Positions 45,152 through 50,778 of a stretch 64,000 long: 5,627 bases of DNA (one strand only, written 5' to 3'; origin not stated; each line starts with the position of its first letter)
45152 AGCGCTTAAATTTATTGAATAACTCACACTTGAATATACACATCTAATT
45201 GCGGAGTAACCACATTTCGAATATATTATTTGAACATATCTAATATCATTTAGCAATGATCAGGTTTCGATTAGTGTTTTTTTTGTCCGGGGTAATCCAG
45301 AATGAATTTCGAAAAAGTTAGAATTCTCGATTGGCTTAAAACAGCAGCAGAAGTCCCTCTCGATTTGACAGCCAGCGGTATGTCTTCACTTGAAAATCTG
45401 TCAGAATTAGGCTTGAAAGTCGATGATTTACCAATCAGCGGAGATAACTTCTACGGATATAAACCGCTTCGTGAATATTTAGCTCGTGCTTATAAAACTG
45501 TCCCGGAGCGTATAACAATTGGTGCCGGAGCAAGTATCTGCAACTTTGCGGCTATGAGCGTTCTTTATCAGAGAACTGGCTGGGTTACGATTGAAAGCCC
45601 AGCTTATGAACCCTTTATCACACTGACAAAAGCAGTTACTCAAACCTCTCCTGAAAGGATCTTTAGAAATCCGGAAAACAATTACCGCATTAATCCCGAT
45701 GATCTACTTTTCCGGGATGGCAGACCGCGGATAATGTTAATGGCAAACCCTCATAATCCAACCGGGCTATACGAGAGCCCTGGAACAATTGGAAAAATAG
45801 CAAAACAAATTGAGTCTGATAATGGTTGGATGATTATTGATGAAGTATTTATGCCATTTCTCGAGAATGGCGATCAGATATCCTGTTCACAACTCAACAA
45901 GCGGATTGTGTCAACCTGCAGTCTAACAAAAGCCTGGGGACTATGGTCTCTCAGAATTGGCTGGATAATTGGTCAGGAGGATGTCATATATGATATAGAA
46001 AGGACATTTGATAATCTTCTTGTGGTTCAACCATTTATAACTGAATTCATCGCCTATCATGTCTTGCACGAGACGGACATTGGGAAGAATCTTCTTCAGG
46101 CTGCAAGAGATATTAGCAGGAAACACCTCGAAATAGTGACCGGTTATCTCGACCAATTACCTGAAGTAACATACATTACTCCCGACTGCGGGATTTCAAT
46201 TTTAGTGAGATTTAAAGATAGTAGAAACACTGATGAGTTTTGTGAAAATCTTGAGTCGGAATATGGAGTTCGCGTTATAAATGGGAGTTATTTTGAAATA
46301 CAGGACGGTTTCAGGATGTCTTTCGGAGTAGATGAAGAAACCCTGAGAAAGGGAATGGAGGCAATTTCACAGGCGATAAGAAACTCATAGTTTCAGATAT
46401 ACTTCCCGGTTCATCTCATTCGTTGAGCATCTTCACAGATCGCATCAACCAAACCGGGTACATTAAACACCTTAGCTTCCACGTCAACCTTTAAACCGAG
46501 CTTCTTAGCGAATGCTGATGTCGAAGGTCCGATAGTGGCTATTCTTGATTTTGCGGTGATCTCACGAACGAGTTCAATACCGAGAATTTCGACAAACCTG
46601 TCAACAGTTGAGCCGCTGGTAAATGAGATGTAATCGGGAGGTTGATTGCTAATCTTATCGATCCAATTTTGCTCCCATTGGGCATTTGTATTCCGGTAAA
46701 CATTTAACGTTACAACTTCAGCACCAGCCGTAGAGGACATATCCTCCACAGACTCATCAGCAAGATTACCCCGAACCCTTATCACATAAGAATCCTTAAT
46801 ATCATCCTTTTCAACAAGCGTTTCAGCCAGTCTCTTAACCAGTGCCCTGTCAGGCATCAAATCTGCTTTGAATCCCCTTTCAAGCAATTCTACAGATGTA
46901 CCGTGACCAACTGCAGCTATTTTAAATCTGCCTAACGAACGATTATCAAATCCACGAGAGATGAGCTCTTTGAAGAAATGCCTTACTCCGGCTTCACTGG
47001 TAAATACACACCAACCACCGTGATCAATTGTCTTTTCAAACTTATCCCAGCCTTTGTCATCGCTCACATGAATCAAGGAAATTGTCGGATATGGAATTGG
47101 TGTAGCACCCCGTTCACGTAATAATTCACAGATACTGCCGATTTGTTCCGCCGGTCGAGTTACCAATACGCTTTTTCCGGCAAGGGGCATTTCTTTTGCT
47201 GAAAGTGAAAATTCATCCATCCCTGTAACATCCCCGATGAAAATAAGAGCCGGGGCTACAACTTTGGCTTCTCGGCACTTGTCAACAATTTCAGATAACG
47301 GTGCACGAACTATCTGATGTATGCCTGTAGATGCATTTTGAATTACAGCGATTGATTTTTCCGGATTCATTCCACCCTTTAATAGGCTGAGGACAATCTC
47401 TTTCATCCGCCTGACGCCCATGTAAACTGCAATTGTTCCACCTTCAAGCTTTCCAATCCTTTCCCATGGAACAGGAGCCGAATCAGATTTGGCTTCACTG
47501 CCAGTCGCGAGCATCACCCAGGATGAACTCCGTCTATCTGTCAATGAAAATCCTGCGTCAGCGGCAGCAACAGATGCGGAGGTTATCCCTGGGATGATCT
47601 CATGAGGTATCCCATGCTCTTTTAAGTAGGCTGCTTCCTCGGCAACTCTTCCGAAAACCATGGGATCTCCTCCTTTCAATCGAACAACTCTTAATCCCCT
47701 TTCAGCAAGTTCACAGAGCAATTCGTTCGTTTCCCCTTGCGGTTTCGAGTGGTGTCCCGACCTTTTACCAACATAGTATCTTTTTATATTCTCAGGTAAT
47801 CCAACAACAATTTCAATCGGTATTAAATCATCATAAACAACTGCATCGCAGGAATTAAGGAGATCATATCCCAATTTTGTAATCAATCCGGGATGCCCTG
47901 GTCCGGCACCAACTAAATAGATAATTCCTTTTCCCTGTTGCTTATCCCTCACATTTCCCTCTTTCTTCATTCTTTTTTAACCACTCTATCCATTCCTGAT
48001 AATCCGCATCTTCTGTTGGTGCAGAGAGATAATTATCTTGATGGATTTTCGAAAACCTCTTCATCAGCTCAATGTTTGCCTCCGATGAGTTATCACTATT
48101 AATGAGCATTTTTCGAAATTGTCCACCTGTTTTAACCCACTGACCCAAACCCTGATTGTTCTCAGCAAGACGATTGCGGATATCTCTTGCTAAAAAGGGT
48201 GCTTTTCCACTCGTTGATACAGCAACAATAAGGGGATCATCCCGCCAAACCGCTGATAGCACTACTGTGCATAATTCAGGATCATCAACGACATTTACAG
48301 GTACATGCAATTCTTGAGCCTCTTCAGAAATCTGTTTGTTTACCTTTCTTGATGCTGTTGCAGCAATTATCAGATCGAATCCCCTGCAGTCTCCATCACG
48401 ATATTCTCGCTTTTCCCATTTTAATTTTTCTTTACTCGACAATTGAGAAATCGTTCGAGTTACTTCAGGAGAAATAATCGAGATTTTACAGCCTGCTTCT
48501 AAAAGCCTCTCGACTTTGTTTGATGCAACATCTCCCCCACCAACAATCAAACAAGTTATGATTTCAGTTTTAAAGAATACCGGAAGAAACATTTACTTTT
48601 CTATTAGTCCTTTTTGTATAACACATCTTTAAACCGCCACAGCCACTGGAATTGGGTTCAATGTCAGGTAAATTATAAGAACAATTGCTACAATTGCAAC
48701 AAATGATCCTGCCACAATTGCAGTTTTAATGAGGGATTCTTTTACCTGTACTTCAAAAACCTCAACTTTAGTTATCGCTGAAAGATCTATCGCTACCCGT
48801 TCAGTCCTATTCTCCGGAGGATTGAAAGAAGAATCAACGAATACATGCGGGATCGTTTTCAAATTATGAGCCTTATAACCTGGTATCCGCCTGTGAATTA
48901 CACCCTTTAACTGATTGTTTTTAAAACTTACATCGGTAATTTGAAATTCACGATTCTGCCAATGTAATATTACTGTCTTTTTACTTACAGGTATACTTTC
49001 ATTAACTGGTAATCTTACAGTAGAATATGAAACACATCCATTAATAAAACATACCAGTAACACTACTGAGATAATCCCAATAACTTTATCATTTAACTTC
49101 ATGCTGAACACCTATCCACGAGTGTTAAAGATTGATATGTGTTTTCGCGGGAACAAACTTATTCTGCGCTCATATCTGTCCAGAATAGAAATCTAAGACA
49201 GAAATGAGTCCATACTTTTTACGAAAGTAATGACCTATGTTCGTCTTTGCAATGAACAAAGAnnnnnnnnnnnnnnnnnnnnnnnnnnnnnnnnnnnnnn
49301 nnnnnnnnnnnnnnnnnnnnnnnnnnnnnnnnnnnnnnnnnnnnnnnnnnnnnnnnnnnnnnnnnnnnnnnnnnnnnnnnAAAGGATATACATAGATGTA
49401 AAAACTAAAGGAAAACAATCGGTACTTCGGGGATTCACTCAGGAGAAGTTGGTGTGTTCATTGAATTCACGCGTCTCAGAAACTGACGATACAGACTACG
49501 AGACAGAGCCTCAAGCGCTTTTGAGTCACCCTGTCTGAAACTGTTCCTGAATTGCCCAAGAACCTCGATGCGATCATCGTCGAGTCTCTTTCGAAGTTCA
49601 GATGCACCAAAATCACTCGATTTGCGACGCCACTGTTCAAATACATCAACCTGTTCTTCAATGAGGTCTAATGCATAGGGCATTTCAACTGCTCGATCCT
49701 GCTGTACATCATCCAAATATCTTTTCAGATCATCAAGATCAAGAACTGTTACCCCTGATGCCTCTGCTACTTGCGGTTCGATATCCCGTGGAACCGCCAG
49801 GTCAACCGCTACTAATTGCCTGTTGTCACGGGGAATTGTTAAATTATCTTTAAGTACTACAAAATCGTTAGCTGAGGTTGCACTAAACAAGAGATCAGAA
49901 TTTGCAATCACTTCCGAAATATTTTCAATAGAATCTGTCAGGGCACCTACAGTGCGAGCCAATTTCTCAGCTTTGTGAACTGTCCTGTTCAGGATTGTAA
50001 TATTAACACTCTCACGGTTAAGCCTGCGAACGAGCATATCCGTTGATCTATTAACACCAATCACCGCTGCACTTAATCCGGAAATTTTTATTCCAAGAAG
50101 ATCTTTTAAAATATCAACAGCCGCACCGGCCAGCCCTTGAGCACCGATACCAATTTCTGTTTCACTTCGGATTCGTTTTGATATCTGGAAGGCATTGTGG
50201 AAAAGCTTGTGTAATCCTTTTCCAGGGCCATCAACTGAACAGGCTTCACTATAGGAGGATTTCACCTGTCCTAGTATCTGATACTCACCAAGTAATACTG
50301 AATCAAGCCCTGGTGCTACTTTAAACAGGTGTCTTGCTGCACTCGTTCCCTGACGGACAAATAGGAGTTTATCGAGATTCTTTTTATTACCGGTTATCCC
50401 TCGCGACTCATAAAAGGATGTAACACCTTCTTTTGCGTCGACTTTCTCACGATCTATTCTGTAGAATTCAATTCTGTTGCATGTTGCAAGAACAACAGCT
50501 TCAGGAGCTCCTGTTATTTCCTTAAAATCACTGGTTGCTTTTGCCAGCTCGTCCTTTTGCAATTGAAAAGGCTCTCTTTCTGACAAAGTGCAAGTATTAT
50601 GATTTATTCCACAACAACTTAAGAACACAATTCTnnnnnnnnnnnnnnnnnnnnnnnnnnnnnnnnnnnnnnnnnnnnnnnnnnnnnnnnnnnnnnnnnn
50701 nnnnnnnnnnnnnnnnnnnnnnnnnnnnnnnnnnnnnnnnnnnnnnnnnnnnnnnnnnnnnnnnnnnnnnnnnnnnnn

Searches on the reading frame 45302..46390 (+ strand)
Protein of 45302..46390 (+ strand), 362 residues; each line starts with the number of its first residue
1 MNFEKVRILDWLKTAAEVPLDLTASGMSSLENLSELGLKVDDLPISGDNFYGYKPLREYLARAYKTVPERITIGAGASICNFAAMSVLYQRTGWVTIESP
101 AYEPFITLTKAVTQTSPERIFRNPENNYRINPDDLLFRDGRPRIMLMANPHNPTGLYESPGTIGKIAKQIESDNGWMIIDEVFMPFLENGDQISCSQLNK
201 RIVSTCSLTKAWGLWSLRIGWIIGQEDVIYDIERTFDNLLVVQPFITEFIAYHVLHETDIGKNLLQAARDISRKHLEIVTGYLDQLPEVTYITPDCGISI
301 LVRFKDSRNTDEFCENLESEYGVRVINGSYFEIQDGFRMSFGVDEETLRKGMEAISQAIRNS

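Call 29: search_protein_families(library=pfam, proteins=[window:45302-46390:+], max_evalue=0.00001)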
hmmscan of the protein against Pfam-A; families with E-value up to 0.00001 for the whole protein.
window:45302-46390:+ (362 aa): 1 family
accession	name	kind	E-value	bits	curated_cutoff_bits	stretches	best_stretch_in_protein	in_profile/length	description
PF00155.27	Aminotran_1_2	-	7.9e-30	104.7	19.7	1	50-355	41-361/361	Aminotransferase class I and II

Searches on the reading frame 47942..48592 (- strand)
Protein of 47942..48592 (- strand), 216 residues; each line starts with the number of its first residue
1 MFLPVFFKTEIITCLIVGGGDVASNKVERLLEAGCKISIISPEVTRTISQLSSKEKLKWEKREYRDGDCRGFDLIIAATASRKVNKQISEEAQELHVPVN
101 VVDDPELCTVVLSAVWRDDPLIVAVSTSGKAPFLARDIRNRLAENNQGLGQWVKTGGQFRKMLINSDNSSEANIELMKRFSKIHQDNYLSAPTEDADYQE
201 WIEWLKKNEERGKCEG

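Call 5: search_protein_families(library=pfam, proteins=[window:47942-48592:-])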
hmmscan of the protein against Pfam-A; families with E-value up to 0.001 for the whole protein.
window:47942-48592:- (216 aa): 2 families
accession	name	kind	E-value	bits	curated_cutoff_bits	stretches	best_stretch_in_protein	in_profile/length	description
PF13241.12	NAD_binding_7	-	5.5e-31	107.7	22.1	1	6-114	2-104/104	Putative NAD(P)-binding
PF14824.11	Sirohm_synth_M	-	1.3e-06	28.2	25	1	118-144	1-27/28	Sirohaem biosynthesis protein central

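Call 35: search_protein_families(library=ncbifam, proteins=[window:47942-48592:-], max_evalue=1e-10)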
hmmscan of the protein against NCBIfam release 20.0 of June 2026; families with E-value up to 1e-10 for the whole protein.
window:47942-48592:- (216 aa): 5 families
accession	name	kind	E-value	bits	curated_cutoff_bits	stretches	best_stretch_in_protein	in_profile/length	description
TIGR01470.1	cysG_Nterm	subfamily_domain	1e-40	139.6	62.3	1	3-162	1-161/205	siroheme synthase, N-terminal domain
NF007922.1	PRK10637.1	equivalog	1.4e-40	139.6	400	1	2-208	1-210/450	siroheme synthase CysG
NF005222.0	PRK06718.1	equivalog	1.7e-30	106.1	204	1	3-207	3-200/203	NAD(P)-binding protein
NF005223.0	PRK06719.1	equivalog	3.2e-19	69.2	223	1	4-143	6-141/157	precorrin-2 dehydrogenase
NF004045.0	PRK05562.1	equivalog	2.1e-17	63.2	181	1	9-168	23-182/225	NAD(P)-dependent oxidoreductase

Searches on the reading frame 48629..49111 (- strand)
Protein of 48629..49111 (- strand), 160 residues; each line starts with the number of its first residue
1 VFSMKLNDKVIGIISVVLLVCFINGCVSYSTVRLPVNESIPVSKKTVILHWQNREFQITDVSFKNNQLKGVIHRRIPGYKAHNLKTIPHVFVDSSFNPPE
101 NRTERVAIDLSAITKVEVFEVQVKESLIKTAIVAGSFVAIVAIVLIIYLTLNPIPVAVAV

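Call 5: search_protein_families(library=pfam, proteins=[window:48629-49111:-])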
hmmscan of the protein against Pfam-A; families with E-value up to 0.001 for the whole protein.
window:48629-49111:- (160 aa): 0 families

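Call 35: search_protein_families(library=ncbifam, proteins=[window:48629-49111:-], max_evalue=1e-10)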
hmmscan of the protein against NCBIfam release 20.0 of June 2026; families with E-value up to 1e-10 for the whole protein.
window:48629-49111:- (160 aa): 0 families

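Call 54: search_protein_families(library=ncbifam, proteins=[window:48629-49111:-], max_evalue=10)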
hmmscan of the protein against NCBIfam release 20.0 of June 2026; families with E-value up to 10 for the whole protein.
window:48629-49111:- (160 aa): 2 families
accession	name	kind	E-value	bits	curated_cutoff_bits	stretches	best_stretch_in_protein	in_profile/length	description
TIGR01477.1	RIFIN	paralog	0.018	14.8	176.95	1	88-151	270-336/356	variant surface antigen, rifin family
NF038104.1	lipo_NF038104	hypoth_equivalog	0.03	14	50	1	11-47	5-41/63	NF038104 family lipoprotein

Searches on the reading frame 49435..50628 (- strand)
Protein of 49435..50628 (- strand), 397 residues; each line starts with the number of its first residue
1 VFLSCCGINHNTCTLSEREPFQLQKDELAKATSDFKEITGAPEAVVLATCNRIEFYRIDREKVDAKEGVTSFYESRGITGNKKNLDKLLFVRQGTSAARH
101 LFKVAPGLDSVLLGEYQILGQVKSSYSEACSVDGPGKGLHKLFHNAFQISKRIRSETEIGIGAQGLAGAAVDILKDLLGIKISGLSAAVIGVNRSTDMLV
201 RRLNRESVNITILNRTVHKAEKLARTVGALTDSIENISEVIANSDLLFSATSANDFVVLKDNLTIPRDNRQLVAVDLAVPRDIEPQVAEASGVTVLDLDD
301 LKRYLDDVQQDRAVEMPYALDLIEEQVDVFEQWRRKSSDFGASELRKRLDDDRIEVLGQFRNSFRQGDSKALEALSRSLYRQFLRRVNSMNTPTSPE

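Call 5: search_protein_families(library=pfam, proteins=[window:49435-50628:-])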
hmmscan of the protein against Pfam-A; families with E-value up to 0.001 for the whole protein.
window:49435-50628:- (397 aa): 2 families
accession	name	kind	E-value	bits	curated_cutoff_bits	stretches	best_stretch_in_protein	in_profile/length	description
PF05201.20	GlutR_N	-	5.5e-42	143.6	27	1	7-157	2-151/151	Glutamyl-tRNAGlu reductase, N-terminal domain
PF01488.26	Shikimate_DH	-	5.1e-25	88.6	24.3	1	181-303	9-137/138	Shikimate / quinate 5-dehydrogenase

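Call 6: search_protein_families(library=ncbifam, proteins=[window:49435-50628:-])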
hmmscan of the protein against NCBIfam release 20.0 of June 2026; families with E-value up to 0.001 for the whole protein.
window:49435-50628:- (397 aa): 8 families
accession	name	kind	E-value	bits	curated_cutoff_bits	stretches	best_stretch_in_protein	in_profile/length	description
TIGR01035.1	hemA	equivalog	8.6e-79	265.4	209.55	1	5-386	3-388/416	glutamyl-tRNA reductase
NF000744.0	PRK00045.1-3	equivalog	1.7e-73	248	429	1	1-350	1-358/447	glutamyl-tRNA reductase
NF000750.0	PRK00045.3-4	equivalog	1.6e-40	139.4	289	1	2-338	2-336/439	glutamyl-tRNA reductase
NF000752.0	PRK00045.4-2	equivalog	5e-35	121.5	381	1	42-333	45-313/412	glutamyl-tRNA reductase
NF010548.0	PRK13940.1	equivalog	3.8e-34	118.2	469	1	34-327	34-322/414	glutamyl-tRNA reductase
NF000751.1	PRK00045.4-1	equivalog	1.3e-19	70.6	478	1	43-252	46-250/426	glutamyl-tRNA reductase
NF001909.0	PRK00676.1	equivalog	4.2e-15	55.6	478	1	1-162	1-154/338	glutamyl-tRNA reductase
TIGR00507.1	aroE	equivalog_domain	8.6e-05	21.8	200.2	1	176-254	110-189/270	shikimate dehydrogenase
